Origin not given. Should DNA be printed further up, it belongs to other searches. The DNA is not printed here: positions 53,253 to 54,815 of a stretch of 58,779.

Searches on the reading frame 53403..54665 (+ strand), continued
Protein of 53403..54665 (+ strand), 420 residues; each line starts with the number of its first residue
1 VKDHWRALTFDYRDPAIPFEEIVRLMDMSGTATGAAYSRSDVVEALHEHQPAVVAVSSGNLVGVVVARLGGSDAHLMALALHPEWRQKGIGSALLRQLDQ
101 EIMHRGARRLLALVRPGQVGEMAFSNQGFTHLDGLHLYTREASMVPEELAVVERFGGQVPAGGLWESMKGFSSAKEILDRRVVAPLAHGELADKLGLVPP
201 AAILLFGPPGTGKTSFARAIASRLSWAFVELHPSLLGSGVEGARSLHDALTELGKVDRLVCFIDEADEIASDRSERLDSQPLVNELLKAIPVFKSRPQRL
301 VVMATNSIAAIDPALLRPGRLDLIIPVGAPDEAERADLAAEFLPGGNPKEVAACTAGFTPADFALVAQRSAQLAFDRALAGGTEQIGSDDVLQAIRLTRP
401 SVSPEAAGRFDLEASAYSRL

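Call 8: find_related_loci(query=window:53403-54665:+, collection=genome_contigs, flank=6000)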
Query window:53403-54665:+ (420 aa) in genome_contigs; peptide patterns used: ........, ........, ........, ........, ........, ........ (x = any residue, [..] = any of these).
599 stretches matched a pattern (row limit reached: there are more); 121 encode a relative of the query (tblastn E <= 1e-3); the best 80 are kept; 80 distinct loci.
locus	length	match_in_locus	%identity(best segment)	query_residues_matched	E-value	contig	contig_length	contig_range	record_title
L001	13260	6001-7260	97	1-420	0e+0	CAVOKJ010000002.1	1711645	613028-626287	MAG: uncultured Acidimicrobiales bacterium isolate MFD00082.bin.1.153 genome assembly, contig: contig_1911, whole genome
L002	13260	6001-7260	90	1-420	0e+0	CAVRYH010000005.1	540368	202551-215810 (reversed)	MAG: uncultured Acidimicrobiales bacterium isolate MFD04752.bin.1.29 genome assembly, contig: contig_16998, whole genome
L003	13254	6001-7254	89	3-420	0e+0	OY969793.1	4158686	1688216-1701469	MAG: uncultured Acidimicrobiales bacterium isolate MFD09671.bin.c.2 genome assembly, chromosome: 1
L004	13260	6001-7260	89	1-420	0e+0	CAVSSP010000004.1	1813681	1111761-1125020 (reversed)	MAG: uncultured Acidimicrobiales bacterium isolate MFD09671.bin.2.98 genome assembly, contig: contig_6023, whole genome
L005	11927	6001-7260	85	1-420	0e+0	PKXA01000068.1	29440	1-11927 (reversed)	MAG: Acidimicrobiaceae bacterium isolate palsa_655 73.20120500_P27.13_contig_1579, whole genome shotgun sequence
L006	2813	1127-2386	84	1-420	0e+0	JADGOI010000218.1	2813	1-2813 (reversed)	MAG: Acidimicrobiales bacterium isolate Chersky.4_46 contig-100_36155, whole genome shotgun sequence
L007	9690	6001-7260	84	1-420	0e+0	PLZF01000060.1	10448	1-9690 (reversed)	MAG: Acidimicrobiaceae bacterium isolate palsa_742 73.20120700_P3D.181_contig_49206, whole genome shotgun sequence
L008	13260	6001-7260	82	1-420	0e+0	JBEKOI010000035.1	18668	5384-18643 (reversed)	MAG: Acidimicrobiales bacterium isolate SPRUCE 437 SPRUCE_437_35, whole genome shotgun sequence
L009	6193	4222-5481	84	1-420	0e+0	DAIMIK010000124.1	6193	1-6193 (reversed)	MAG TPA_asm: Acidimicrobiales bacterium isolate CTOTU11302 NODE_6030_length_6193_cov_6.035679, whole genome shotgun sequ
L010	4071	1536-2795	86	1-420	0e+0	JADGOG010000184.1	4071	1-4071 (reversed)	MAG: Acidimicrobiales bacterium isolate Chersky.37_4 contig-100_8873, whole genome shotgun sequence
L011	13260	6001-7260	82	1-420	0e+0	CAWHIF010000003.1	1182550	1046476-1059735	MAG: uncultured Acidimicrobiaceae bacterium isolate MFD01828.bin.2.1 genome assembly, contig: contig_14485, whole genome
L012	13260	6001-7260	82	1-420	0e+0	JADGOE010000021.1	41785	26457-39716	MAG: Acidimicrobiales bacterium isolate Chersky.15_37 contig-100_223, whole genome shotgun sequence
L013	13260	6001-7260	82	1-420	0e+0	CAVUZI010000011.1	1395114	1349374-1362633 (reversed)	MAG: uncultured Acidimicrobiaceae bacterium isolate MFD05512.bin.2.105 genome assembly, contig: contig_3878, whole genom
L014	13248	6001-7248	83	5-420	0e+0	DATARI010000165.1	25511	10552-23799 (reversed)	MAG TPA_asm: Acidimicrobiales bacterium isolate SMAG_U5489 k141_4267126, whole genome shotgun sequence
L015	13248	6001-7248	82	5-420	0e+0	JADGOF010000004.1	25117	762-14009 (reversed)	MAG: Acidimicrobiales bacterium isolate Chersky.15_91 contig-100_790, whole genome shotgun sequence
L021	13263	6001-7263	80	1-420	0e+0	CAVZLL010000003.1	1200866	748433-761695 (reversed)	MAG: uncultured Acidimicrobiaceae bacterium isolate MFD02248.bin.1.43 genome assembly, contig: contig_28640, whole genom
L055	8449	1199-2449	69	5-420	0e+0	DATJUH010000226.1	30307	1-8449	MAG TPA_asm: Acidimicrobiales bacterium isolate SMAG_U15041 k141_1349964, whole genome shotgun sequence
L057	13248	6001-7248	71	5-420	0e+0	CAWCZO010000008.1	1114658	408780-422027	MAG: uncultured Acidimicrobiaceae bacterium isolate MFD09222.bin.2.120 genome assembly, contig: contig_65807, whole geno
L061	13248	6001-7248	70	5-420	0e+0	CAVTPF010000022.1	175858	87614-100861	MAG: uncultured Acidimicrobiaceae bacterium isolate MFD03323.bin.1.143 genome assembly, contig: contig_69337, whole geno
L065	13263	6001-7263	69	1-420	0e+0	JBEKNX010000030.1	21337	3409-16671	MAG: Acidimicrobiales bacterium isolate SPRUCE 427 SPRUCE_427_30, whole genome shotgun sequence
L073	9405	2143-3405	69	1-420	0e+0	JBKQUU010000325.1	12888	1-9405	MAG: Acidimicrobiales bacterium isolate SEr2D2E2F__bin_181 SEr2D2E2F_000000311759, whole genome shotgun sequence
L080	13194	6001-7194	70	5-402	0e+0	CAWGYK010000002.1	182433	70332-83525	MAG: uncultured Acidimicrobiaceae bacterium isolate MFD01716.bin.3.63 genome assembly, contig: contig_15006, whole genom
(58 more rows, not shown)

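Call 11: search_protein_representatives(protein=window:53403-54665:+)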
Query: 420 residues. Proteins with E-value up to 0.001 (for the whole library): 46537; up to 1e-10: 14123; up to 1e-30: 861. The best 150 are listed.
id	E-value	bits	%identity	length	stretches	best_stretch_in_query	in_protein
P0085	5.5e-200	681.1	76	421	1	3-420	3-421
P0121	2.1e-113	396.0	69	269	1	153-420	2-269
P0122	3.8e-101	355.6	72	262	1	23-246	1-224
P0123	1.7e-94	333.7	82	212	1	2-182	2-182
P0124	7.1e-91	321.8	68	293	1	9-225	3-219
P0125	1.5e-90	320.7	45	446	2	22-408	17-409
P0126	4.2e-85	302.8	43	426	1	21-419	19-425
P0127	3.8e-80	286.5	41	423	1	35-420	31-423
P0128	1.2e-78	281.5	42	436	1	22-419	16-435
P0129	4.0e-76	273.2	38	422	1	20-414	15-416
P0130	1.5e-74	268.0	34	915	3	161-397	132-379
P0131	2.4e-73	264.1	33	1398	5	187-369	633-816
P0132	4.2e-73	263.3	39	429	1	11-419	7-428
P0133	2.5e-71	257.4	37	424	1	12-420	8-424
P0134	5.4e-67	243.2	38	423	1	20-419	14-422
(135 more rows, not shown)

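Call 14: search_protein_families(library=pfam, proteins=[L021:8015-8929:+, L012:8139-9155:-, L065:7394-8068:+, L011:8534-10120:+, L057:7405-9291:+, L014:7288-8664:+, L055:3288-4262:+, L073:5160-7172:+, L061:8609-9436:-, L080:4708-5952:+], max_evalue=0.0001)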
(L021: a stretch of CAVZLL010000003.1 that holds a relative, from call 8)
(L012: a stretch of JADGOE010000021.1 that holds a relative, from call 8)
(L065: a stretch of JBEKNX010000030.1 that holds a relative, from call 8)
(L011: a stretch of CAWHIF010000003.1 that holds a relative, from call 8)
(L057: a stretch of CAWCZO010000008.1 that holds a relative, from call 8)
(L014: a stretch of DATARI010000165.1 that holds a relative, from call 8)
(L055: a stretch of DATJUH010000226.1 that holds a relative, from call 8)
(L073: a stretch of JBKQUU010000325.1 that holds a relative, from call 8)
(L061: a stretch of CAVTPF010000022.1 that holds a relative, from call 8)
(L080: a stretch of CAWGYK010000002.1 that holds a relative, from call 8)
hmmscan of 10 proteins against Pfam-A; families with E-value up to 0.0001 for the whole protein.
L021:8015-8929:+ (304 aa): 2 families
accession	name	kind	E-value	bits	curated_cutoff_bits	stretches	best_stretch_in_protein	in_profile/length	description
PF12706.13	Lactamase_B_2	-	2.9e-18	66.7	27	2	32-158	1-137/200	Beta-lactamase superfamily domain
PF00753.33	Lactamase_B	-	2.6e-14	54.1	22.7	1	20-120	4-101/196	Metallo-beta-lactamase superfamily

L012:8139-9155:- (338 aa): 1 family
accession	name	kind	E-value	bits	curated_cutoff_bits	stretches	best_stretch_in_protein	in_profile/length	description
PF00296.26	Bac_luciferase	-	3.4e-17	63.2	27.9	1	43-234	20-222/314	Luciferase-like monooxygenase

L065:7394-8068:+ (224 aa): 0 families

L011:8534-10120:+ (528 aa): 2 families
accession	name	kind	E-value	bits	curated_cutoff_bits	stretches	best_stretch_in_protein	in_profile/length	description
PF07690.21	MFS_1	-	8.6e-57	193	33.4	1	15-405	2-346/347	Major Facilitator Superfamily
PF00083.30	Sugar_tr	-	2.9e-08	33.5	22.3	1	11-187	3-194/452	Sugar (and other) transporter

L057:7405-9291:+ (628 aa): 3 families
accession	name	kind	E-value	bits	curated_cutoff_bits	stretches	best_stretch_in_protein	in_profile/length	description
PF02630.20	SCO1-SenC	-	2.4e-12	47.4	22.8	1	463-594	3-133/134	SCO1/SenC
PF00578.27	AhpC-TSA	-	1.4e-07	31.9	26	1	460-536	4-78/124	AhpC/TSA family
PF08534.16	Redoxin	-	2.7e-06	27.7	26.6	1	460-538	5-81/148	Redoxin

L014:7288-8664:+ (458 aa): 2 families
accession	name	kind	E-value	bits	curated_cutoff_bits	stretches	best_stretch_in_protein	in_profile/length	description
PF03129.25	HGTP_anticodon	-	1.3e-21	76.9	21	1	364-453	1-93/94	Anticodon binding domain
PF00587.30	tRNA-synt_2b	-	9.1e-12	45.8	29.3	1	160-336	8-175/179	tRNA synthetase class II core domain (G, H, P, S and T)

L055:3288-4262:+ (324 aa): 1 family
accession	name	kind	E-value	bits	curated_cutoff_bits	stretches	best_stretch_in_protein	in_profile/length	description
PF00116.26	COX2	-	5.1e-14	52.7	22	1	188-255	47-113/120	Cytochrome C oxidase subunit II, periplasmic domain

L073:5160-7172:+ (670 aa): 1 family
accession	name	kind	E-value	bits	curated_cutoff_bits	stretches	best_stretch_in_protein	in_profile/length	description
PF00115.25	COX1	-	3.1e-128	428.8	34.8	1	135-574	2-436/436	Cytochrome C and Quinol oxidase polypeptide I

L061:8609-9436:- (275 aa): 0 families

L080:4708-5952:+ (414 aa): 3 families
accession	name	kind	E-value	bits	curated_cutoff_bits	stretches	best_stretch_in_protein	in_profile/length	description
PF20239.3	DUF6596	-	6.5e-40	136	27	1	183-283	1-101/102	Family of unknown function (DUF6596)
PF04542.20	Sigma70_r2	-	3.5e-09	36.7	24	1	17-82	2-69/71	Sigma-70 region 2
PF08281.18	Sigma70_r4_2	-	1.3e-08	34.8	25.7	1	114-165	3-54/54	Sigma-70, region 4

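Call 15: find_encoding_contigs(protein=P0125, flank=6000, max_places=4)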
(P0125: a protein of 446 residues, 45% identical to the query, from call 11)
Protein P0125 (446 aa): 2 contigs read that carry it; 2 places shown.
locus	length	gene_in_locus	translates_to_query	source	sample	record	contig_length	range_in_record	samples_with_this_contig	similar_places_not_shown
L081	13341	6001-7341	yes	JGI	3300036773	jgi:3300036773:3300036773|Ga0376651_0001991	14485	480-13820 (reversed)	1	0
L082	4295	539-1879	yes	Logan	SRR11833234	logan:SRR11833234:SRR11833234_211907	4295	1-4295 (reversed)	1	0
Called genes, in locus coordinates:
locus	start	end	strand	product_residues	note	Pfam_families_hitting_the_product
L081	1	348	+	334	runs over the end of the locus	PF01145:Band_7, PF13421:Band_7_1, PF14237:GYF_2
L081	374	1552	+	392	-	-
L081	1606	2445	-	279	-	PF13560:HTH_31, PF01381:HTH_3, PF17765:MLTR_LBD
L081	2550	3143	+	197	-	PF02525:Flavodoxin_2, PF03358:FMN_red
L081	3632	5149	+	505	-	PF05227:CHASE3, PF07228:SpoIIE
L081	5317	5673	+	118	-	PF08327:AHSA1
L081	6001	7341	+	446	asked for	PF00583:Acetyltransf_1, PF13191:AAA_16 (faint), PF13673:Acetyltransf_10 (weak), PF13508:Acetyltransf_7 (weak), PF00004:AAA, PF17862:AAA_lid_3 (weak)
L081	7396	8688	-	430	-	PF18854:baeRF_family10, PF18844:baeRF_family2, PF18859:acVLRF1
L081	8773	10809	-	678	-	PF00122:E1-E2_ATPase, PF00702:Hydrolase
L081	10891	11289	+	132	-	PF01022:HTH_5, PF12840:HTH_20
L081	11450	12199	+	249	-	PF00106:adh_short, PF01370:Epimerase (weak), PF08659:KR (weak), PF13561:adh_short_C2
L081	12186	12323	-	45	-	-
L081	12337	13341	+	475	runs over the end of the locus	PF00083:Sugar_tr (weak), PF07690:MFS_1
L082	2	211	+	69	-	?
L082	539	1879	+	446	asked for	PF00583:Acetyltransf_1, PF13191:AAA_16 (faint), PF13673:Acetyltransf_10 (weak), PF13508:Acetyltransf_7 (weak), PF00004:AAA, PF17862:AAA_lid_3 (weak)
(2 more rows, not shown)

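Call 16: find_encoding_contigs(protein=P0126, flank=5000, max_places=3)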
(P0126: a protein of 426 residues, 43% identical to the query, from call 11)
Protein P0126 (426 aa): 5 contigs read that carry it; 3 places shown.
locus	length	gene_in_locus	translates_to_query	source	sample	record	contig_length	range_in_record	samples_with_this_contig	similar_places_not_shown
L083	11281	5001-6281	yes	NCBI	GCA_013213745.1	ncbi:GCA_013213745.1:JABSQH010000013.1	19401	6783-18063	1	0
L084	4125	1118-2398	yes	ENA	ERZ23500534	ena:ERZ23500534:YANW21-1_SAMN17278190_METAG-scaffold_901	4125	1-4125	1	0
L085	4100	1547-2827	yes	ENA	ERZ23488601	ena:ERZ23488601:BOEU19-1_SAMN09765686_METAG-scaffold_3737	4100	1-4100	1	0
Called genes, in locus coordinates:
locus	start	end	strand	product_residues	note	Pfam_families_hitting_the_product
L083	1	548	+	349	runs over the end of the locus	PF01548:DEDD_Tnp_IS110, PF02371:Transposase_20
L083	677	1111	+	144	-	PF19673:DUF6176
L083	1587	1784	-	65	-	-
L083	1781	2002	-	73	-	-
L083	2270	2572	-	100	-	-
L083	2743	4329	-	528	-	PF13192:Thioredoxin_3, PF01134:GIDA (faint), PF01266:DAO (faint), PF03486:HI0933_like (faint), PF07992:Pyr_redox_2, PF12831:FAD_oxidored, PF13738:Pyr_redox_3, PF00070:Pyr_redox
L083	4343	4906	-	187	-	PF00578:AhpC-TSA, PF08534:Redoxin, PF10417:1-cysPrx_C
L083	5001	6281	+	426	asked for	PF00583:Acetyltransf_1, PF13508:Acetyltransf_7, PF00004:AAA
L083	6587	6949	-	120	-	PF13564:DoxX_2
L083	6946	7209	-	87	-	PF13564:DoxX_2 (weak)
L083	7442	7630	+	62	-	-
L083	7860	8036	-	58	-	-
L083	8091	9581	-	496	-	PF01073:3Beta_HSD (weak), PF01370:Epimerase, PF05368:NmrA, PF13460:NAD_binding_10, PF11066:DUF2867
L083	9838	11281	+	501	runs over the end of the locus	PF06863:DUF1254, PF06742:DUF1214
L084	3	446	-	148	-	?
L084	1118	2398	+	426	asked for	PF00583:Acetyltransf_1, PF13508:Acetyltransf_7, PF00004:AAA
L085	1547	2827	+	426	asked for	PF00583:Acetyltransf_1, PF13508:Acetyltransf_7, PF00004:AAA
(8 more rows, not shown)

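Call 17: find_encoding_contigs(protein=P0128, flank=5000, max_places=3)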
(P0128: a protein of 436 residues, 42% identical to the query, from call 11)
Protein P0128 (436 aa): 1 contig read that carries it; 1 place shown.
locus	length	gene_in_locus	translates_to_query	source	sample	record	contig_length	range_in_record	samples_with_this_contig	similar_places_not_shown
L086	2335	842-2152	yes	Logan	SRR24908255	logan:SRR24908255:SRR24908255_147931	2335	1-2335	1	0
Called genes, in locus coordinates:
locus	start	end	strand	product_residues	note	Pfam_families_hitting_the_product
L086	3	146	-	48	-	?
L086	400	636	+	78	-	-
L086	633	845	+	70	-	-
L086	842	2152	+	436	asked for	PF00583:Acetyltransf_1, PF00004:AAA, PF07728:AAA_5 (faint), PF13401:AAA_22 (faint)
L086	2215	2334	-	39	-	?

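Call 18: find_encoding_contigs(protein=P0129, flank=5000, max_places=3)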
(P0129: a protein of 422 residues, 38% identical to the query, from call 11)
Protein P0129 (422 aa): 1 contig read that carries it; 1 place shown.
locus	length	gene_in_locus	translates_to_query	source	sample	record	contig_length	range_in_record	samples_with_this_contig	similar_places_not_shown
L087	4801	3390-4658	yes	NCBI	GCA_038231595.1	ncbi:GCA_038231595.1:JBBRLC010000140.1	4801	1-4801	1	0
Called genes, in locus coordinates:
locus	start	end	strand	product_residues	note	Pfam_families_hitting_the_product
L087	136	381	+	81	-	PF18963:DUF5703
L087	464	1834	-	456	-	PF04389:Peptidase_M28 (weak), PF01546:Peptidase_M20, PF07687:M20_dimer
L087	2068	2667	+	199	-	-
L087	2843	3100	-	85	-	-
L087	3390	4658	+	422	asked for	PF00583:Acetyltransf_1, PF13673:Acetyltransf_10 (weak), PF13508:Acetyltransf_7 (weak), PF00004:AAA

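Call 19: find_encoding_contigs(protein=P0133, flank=5000, max_places=3)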
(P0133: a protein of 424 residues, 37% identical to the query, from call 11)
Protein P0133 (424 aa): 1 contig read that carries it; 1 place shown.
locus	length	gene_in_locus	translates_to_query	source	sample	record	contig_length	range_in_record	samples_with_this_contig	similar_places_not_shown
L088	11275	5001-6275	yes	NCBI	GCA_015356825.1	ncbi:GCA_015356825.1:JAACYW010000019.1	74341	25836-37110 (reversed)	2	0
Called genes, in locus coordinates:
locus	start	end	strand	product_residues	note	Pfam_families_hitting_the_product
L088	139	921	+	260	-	PF11716:MDMPI_N, PF07398:MDMPI_C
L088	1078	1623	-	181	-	-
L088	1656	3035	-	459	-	-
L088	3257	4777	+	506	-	PF00704:Glyco_hydro_18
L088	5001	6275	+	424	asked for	PF00583:Acetyltransf_1, PF05496:RuvB_N (faint), PF00004:AAA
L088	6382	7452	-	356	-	-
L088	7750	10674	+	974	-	PF00486:Trans_reg_C, PF03704:BTAD, PF13424:TPR_12 (weak), PF17874:TPR_MalT, PF14938:SNAP (weak), PF24885:TPR_NPHP3 (weak), PF13424:TPR_12, PF13424:TPR_12, +6 more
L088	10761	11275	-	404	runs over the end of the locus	-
